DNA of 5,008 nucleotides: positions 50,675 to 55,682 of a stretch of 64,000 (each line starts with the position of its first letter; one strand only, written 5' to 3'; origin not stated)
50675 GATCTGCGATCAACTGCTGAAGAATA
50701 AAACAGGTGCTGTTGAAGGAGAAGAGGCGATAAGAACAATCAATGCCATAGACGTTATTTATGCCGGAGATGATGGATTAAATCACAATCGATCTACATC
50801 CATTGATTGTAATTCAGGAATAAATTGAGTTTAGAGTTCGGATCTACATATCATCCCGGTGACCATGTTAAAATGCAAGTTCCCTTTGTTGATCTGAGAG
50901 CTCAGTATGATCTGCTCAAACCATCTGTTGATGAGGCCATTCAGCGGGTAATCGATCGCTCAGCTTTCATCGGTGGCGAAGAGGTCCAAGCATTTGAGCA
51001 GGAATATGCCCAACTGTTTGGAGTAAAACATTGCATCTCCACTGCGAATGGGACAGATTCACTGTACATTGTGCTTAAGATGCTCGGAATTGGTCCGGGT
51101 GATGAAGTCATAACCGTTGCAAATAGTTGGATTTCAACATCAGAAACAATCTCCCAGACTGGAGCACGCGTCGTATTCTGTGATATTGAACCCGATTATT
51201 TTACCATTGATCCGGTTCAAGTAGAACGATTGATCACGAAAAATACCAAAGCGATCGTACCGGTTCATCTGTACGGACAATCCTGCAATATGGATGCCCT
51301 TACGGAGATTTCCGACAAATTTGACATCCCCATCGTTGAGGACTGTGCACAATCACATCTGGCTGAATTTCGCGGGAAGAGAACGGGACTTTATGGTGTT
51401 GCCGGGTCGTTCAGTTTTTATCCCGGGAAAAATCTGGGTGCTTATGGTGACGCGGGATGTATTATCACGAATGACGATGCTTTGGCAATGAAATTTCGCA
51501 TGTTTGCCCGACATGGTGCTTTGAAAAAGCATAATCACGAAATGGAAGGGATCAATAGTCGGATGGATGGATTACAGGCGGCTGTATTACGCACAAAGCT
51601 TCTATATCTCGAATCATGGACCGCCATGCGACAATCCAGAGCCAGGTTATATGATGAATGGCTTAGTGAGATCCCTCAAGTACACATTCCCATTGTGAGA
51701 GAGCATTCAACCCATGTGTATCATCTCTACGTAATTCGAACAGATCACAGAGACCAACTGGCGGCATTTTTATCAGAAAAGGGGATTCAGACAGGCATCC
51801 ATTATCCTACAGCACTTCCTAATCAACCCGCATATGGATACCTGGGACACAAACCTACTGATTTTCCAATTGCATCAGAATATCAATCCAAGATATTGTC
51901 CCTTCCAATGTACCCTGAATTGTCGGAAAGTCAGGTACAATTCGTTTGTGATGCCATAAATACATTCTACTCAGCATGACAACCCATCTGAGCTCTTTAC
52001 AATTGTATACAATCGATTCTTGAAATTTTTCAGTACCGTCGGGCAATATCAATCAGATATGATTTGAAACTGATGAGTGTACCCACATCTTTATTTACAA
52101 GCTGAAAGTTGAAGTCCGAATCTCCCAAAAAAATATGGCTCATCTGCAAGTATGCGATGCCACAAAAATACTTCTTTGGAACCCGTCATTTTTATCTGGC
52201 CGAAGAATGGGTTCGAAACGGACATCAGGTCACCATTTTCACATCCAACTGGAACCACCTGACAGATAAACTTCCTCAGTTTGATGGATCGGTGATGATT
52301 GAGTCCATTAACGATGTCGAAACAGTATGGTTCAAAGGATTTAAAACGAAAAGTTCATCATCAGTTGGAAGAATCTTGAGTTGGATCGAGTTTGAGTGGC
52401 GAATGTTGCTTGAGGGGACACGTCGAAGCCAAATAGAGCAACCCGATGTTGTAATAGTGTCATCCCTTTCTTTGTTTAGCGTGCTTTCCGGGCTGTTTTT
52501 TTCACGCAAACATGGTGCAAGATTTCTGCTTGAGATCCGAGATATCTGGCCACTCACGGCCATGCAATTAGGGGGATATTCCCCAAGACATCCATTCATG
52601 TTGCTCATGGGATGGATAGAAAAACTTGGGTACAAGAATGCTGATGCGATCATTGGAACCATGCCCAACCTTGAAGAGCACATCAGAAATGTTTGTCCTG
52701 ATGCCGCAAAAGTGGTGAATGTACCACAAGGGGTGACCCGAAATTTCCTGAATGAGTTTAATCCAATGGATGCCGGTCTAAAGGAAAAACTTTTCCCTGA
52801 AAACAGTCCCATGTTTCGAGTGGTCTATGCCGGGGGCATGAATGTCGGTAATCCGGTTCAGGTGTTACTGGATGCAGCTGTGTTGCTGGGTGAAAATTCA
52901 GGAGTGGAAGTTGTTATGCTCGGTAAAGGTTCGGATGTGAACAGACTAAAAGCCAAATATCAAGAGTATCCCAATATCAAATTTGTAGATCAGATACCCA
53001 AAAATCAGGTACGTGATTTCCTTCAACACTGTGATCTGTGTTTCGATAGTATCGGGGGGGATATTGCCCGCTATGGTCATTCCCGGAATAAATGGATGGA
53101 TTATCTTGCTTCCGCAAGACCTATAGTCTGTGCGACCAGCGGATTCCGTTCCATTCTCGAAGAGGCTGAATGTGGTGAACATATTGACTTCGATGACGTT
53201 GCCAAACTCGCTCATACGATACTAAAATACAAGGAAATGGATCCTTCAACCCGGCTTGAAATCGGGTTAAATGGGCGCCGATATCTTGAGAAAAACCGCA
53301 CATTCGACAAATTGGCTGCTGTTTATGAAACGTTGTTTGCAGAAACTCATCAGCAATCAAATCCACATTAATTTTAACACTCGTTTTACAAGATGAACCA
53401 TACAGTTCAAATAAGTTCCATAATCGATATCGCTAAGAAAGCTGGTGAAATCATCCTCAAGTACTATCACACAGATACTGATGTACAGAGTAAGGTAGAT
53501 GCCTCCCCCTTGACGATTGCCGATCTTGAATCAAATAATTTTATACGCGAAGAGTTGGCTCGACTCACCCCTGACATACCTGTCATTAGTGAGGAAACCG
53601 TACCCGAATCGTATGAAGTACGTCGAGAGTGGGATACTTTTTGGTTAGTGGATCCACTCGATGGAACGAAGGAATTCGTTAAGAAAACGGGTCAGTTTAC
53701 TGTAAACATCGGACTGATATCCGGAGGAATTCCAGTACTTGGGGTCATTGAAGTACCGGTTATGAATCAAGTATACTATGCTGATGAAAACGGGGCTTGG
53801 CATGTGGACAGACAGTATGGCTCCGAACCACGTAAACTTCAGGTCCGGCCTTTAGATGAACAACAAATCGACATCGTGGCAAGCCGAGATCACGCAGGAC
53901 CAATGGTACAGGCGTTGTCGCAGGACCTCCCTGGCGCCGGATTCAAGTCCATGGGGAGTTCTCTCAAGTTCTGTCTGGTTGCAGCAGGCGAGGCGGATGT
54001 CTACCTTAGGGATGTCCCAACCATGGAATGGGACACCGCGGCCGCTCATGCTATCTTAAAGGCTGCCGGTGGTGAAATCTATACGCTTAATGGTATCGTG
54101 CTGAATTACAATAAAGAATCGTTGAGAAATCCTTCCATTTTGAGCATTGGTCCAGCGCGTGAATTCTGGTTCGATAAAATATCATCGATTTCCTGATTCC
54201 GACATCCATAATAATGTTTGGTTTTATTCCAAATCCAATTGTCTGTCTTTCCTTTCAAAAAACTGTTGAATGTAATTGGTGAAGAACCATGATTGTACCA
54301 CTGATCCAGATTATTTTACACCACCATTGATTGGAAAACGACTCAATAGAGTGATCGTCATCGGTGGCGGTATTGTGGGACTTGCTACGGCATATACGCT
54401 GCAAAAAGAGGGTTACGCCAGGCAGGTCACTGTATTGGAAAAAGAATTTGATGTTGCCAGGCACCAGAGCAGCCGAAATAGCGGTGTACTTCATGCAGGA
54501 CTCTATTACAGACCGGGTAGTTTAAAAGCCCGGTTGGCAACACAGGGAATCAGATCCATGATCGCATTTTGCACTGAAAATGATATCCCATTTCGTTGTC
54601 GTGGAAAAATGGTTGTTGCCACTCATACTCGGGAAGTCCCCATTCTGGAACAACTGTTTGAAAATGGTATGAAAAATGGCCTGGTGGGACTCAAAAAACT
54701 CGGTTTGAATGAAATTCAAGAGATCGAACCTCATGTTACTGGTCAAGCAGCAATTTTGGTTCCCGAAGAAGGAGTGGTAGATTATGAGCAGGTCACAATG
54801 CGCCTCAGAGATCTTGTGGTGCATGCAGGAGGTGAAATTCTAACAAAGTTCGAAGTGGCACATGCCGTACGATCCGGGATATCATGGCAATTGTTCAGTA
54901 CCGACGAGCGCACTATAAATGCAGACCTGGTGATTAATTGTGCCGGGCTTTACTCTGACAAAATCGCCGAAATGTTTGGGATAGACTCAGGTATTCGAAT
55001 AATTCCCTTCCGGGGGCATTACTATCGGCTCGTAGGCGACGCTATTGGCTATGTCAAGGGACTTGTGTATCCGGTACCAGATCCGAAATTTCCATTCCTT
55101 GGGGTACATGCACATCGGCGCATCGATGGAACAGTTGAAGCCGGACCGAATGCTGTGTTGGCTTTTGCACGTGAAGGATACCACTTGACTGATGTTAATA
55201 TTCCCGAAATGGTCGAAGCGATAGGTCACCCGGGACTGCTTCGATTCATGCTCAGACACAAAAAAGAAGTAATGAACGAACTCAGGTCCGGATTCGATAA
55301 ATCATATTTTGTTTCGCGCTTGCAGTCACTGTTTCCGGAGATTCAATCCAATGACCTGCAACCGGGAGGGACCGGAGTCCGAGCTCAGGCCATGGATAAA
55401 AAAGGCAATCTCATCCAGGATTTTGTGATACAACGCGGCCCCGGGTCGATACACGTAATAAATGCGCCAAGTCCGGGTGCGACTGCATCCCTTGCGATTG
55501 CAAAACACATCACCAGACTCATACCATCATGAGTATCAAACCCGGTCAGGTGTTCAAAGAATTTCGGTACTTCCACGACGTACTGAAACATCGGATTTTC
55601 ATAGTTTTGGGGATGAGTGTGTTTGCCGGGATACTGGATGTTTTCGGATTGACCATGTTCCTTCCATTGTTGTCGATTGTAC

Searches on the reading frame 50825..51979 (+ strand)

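Call 36: search_protein_families(library=pfam, proteins=[window:50825-51979:+], max_evalue=0.01)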
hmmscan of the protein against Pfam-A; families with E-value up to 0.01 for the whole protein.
window:50825-51979:+ (384 aa): 4 families
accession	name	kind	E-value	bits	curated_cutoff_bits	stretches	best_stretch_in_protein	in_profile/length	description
PF01041.23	DegT_DnrJ_EryC1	-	2.1e-112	376.4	19.8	1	36-378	8-359/360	DegT/DnrJ/EryC1/StrS aminotransferase family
PF00155.27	Aminotran_1_2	-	3.8e-09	36.6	19.7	1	54-318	44-324/361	Aminotransferase class I and II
PF01212.27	Beta_elim_lyase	-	0.00053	19.8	27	1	50-142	30-123/288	Beta-eliminating lyase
PF01276.26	OKR_DC_1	-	0.008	15.4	27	0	58-125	72-139/417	Orn/Lys/Arg decarboxylase, major domain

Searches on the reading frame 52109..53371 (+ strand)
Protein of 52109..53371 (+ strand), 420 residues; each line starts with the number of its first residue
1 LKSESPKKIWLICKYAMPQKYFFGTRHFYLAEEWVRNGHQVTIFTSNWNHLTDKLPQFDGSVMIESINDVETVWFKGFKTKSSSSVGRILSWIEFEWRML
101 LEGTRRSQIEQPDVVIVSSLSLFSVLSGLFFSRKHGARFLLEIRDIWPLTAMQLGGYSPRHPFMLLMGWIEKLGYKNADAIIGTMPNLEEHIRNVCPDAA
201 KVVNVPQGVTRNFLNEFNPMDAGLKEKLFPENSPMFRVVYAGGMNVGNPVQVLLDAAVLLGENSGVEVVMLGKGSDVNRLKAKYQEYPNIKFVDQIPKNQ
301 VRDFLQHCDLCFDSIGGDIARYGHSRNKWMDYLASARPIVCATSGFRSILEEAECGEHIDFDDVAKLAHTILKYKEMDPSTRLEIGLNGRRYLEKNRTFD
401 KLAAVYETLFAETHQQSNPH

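Call 36: search_protein_families(library=pfam, proteins=[window:52109-53371:+], max_evalue=0.01)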
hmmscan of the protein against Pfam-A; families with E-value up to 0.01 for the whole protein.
window:52109-53371:+ (420 aa): 5 families
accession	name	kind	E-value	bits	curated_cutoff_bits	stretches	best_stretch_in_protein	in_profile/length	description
PF13579.12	Glyco_trans_4_4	-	6.1e-12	46.6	29.7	1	29-208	9-158/158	Glycosyl transferase 4-like domain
PF13692.12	Glyco_trans_1_4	-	1.4e-10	42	27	1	237-373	3-138/142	Glycosyl transferases group 1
PF13439.12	Glyco_transf_4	-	5.8e-09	36.6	28.5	1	29-209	10-166/170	Glycosyltransferase Family 4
PF00534.26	Glycos_transf_1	-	3e-07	30.6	26.4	1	250-390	30-170/172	Glycosyl transferases group 1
PF13524.12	Glyco_trans_1_2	-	1.4e-05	25.5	25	1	265-401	14-137/144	Glycosyl transferase-like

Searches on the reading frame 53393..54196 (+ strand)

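Call 36: search_protein_families(library=pfam, proteins=[window:53393-54196:+], max_evalue=0.01)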
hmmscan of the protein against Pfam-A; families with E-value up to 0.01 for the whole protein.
window:53393-54196:+ (267 aa): 1 family
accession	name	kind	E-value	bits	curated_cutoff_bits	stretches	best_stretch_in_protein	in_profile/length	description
PF00459.30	Inositol_P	-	1.1e-50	173.1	27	1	11-235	10-241/271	Inositol monophosphatase family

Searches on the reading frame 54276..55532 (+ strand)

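Call 36: search_protein_families(library=pfam, proteins=[window:54276-55532:+], max_evalue=0.01)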
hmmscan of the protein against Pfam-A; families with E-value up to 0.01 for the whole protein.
window:54276-55532:+ (418 aa): 9 families
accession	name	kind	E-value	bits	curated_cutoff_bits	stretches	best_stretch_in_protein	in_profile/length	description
PF01266.30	DAO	-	7.4e-58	197.2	27.9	1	25-415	1-353/353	FAD dependent oxidoreductase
PF13450.12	NAD_binding_8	-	2.2e-06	28.3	21.9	1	28-60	1-31/68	NAD(P)-binding Rossmann-like domain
PF07992.20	Pyr_redox_2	-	2.1e-05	24.5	26.1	1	24-61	143-178/291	Pyridine nucleotide-disulphide oxidoreductase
PF00890.30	FAD_binding_2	-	6.6e-05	22.7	20.4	1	26-62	2-36/414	FAD binding domain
PF02558.23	ApbA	-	0.00091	19.3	22.2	0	128-179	63-115/150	Ketopantoate reductase PanE/ApbA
PF04820.20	Trp_halogenase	-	0.0015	17.9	21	0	25-57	1-35/458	Tryptophan halogenase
PF13738.12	Pyr_redox_3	-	0.0064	16.2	30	0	27-57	1-30/305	Pyridine nucleotide-disulphide oxidoreductase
PF01494.25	FAD_binding_3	-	0.0091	15.7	22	0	25-151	3-80/349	FAD binding domain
PF00070.33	Pyr_redox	-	0.0092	16.9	22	0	25-56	1-30/82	Pyridine nucleotide-disulphide oxidoreductase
